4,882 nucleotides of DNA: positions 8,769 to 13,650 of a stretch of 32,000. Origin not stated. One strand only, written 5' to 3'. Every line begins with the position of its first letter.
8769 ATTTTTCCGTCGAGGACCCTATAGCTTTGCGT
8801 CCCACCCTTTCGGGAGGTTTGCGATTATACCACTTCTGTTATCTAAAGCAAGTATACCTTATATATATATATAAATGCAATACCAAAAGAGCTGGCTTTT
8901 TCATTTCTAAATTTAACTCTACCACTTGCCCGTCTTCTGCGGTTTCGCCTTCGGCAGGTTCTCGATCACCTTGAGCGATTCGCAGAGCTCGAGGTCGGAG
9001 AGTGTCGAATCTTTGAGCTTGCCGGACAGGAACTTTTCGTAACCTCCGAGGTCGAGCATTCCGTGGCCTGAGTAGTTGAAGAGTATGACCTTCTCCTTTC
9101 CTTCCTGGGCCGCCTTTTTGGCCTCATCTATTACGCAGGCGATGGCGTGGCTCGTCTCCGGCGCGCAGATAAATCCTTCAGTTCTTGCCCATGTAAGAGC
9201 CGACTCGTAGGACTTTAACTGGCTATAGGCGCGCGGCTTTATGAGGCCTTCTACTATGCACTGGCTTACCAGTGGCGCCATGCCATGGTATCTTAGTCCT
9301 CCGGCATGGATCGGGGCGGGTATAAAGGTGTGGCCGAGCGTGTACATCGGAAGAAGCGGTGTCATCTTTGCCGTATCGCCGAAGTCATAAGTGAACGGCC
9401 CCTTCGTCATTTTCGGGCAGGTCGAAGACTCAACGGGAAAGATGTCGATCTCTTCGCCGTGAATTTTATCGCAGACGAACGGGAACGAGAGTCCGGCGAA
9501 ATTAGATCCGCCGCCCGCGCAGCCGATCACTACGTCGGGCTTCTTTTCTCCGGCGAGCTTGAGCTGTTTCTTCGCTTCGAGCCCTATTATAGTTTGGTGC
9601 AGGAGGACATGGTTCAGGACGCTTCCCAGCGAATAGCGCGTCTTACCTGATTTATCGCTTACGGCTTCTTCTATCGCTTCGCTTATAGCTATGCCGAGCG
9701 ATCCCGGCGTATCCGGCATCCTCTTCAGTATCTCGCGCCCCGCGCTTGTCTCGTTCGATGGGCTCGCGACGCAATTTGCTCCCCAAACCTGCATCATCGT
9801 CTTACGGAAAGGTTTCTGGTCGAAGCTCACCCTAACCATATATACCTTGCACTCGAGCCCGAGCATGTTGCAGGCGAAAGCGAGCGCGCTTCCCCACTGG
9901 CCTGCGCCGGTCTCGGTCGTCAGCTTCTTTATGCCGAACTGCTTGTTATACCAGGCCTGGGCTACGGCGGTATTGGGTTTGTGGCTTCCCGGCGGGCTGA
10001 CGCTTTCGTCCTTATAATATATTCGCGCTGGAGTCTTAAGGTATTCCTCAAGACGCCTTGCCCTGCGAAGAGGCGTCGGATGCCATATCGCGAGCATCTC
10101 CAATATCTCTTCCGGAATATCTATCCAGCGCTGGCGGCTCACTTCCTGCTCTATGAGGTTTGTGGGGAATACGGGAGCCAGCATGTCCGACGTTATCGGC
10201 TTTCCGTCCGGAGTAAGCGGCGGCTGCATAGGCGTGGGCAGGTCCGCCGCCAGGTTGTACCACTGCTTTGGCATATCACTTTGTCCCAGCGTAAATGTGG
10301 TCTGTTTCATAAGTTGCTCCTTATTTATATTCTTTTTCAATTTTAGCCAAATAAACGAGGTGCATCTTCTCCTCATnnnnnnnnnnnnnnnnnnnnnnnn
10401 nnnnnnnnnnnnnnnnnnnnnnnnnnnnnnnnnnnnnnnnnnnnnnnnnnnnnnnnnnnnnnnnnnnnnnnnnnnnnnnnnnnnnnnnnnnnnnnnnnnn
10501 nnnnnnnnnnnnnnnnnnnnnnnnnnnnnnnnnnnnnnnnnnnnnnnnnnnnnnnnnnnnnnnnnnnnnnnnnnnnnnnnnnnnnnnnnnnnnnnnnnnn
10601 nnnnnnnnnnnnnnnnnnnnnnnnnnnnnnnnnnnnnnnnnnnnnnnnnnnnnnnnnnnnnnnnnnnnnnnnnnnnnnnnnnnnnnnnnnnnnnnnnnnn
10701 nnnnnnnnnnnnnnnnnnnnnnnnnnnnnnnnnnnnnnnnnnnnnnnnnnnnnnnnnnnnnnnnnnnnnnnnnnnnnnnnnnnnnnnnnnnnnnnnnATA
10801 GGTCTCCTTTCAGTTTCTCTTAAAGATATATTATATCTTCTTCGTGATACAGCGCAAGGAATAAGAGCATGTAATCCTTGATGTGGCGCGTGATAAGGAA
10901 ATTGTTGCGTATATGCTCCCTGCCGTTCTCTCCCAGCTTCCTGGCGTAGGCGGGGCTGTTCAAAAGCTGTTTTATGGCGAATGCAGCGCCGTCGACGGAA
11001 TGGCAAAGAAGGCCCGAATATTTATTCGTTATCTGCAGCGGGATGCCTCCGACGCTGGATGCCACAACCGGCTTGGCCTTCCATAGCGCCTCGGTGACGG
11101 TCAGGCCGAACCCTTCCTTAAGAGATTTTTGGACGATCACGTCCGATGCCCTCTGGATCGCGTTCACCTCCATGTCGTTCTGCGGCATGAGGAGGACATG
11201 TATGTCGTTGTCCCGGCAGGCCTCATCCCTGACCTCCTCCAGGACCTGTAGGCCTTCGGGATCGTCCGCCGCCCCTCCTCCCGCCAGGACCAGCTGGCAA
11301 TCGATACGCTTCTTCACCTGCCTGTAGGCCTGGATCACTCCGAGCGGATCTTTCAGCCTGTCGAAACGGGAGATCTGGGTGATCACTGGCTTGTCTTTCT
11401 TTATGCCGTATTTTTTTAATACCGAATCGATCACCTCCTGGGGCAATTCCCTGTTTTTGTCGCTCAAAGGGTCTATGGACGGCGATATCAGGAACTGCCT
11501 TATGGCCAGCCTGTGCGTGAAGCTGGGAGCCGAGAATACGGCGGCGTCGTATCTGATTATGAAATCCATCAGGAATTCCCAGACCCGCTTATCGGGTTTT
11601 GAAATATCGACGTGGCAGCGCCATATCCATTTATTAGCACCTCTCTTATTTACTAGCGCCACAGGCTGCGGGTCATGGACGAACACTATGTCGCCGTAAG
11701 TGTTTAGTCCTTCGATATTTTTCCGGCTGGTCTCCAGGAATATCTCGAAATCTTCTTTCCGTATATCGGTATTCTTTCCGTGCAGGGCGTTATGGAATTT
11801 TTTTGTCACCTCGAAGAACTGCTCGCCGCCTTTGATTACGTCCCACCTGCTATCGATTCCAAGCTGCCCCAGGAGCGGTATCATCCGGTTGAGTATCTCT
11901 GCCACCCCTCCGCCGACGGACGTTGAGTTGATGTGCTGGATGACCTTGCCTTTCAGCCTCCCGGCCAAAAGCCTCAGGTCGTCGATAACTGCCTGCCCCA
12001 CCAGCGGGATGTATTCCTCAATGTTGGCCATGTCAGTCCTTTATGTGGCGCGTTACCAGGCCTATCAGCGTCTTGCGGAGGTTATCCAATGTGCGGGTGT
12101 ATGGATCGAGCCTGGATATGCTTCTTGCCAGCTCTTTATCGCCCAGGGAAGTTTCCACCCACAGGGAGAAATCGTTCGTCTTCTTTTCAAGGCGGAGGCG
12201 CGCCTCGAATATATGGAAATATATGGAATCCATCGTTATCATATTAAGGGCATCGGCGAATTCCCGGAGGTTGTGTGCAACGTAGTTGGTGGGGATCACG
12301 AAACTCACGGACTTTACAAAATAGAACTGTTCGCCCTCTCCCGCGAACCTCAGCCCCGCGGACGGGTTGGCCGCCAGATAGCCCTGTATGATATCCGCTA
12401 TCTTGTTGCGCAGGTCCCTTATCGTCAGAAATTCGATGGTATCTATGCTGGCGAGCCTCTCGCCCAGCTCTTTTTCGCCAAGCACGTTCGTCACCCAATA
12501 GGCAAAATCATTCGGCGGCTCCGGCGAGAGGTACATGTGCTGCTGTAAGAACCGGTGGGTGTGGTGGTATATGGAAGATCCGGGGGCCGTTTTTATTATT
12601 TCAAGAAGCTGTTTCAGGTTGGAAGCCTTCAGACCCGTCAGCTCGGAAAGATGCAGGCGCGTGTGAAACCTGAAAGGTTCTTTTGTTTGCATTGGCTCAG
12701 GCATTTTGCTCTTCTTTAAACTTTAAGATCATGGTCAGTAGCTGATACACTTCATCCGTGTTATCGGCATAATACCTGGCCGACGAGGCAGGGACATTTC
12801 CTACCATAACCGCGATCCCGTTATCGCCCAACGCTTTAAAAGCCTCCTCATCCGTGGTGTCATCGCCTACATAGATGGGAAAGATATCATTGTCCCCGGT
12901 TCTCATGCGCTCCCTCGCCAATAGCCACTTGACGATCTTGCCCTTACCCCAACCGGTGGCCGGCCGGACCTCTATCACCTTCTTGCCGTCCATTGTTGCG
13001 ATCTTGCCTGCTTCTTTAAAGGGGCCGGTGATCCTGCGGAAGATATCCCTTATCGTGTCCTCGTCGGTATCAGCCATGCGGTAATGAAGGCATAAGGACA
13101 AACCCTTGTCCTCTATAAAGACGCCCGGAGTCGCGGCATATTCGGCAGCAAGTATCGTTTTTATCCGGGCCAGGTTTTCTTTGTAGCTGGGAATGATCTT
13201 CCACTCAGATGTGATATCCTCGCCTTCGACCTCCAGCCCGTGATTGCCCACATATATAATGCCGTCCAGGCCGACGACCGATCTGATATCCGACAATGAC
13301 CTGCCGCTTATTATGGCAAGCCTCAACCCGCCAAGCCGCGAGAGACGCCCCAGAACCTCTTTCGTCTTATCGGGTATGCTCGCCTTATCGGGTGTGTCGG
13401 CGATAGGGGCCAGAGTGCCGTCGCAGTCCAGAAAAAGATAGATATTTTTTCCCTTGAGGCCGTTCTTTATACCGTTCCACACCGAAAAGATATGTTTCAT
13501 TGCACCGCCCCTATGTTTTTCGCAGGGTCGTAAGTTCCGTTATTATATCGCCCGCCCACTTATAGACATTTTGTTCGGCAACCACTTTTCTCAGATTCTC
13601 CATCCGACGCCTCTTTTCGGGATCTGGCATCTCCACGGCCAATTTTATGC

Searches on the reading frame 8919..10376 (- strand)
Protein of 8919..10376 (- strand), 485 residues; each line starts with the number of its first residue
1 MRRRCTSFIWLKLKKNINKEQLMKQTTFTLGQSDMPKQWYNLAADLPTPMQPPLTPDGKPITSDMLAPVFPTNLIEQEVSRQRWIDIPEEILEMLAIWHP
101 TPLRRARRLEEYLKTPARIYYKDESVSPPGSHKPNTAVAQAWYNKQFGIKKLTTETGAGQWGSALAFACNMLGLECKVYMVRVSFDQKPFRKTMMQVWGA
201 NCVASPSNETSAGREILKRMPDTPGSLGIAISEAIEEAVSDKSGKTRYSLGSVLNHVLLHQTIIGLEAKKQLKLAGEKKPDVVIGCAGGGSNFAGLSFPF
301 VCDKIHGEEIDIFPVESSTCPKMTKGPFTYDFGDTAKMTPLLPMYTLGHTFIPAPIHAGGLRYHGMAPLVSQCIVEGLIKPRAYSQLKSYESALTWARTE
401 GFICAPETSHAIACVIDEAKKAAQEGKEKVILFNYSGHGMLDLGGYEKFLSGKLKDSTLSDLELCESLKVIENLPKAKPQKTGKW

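Call 30: search_protein_families(library=pfam, proteins=[window:8919-10376:-], max_evalue=0.0001)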
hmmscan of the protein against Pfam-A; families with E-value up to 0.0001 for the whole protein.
window:8919-10376:- (485 aa): 1 family
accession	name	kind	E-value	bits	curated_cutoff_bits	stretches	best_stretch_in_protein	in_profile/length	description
PF00291.31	PALP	-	1.7e-33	116.7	35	1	99-433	6-291/295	Pyridoxal-phosphate dependent enzyme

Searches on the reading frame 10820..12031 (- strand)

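Call 30: search_protein_families(library=pfam, proteins=[window:10820-12031:-], max_evalue=0.0001)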
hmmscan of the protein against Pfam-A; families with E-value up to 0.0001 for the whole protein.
window:10820-12031:- (403 aa): 4 families
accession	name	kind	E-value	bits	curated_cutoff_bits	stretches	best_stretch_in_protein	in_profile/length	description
PF21269.3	TreT_GT1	-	8.9e-54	181.5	27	1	33-172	1-143/144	Trehalose synthase, N-terminal domain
PF00534.26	Glycos_transf_1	-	1.7e-26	93.2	26.4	1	205-372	6-171/172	Glycosyl transferases group 1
PF13692.12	Glyco_trans_1_4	-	4.9e-16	59.7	27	1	215-358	2-141/142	Glycosyl transferases group 1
PF20706.3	GT4-conflict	-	1.7e-07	31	26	1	220-339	203-325/385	Family 4 Glycosyltransferase in conflict systems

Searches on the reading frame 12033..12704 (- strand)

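Call 30: search_protein_families(library=pfam, proteins=[window:12033-12704:-], max_evalue=0.0001)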
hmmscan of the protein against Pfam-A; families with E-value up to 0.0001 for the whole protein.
window:12033-12704:- (223 aa): 1 family
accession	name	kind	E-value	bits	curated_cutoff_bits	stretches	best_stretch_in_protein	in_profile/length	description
PF19027.5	DUF5752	-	6.4e-69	231.9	23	1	9-217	2-207/208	Family of unknown function (DUF5752)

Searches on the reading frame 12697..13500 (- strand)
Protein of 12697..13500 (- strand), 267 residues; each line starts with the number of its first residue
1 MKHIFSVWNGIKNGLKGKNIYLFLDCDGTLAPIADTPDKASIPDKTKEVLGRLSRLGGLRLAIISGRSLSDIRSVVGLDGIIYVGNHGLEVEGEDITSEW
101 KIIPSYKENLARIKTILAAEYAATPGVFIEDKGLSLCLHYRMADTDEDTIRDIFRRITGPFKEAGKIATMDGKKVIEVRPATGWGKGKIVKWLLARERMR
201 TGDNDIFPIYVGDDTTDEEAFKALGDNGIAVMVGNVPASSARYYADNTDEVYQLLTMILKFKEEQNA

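Call 30: search_protein_families(library=pfam, proteins=[window:12697-13500:-], max_evalue=0.0001)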
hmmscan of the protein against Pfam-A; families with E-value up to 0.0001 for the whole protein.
window:12697-13500:- (267 aa): 2 families
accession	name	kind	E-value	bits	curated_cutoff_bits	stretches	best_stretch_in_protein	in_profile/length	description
PF02358.22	Trehalose_PPase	-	6.1e-43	147.1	27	1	23-245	1-231/235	Trehalose-phosphatase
PF08282.18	Hydrolase_3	-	3.7e-06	27.3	20.9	0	22-91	1-66/255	haloacid dehalogenase-like hydrolase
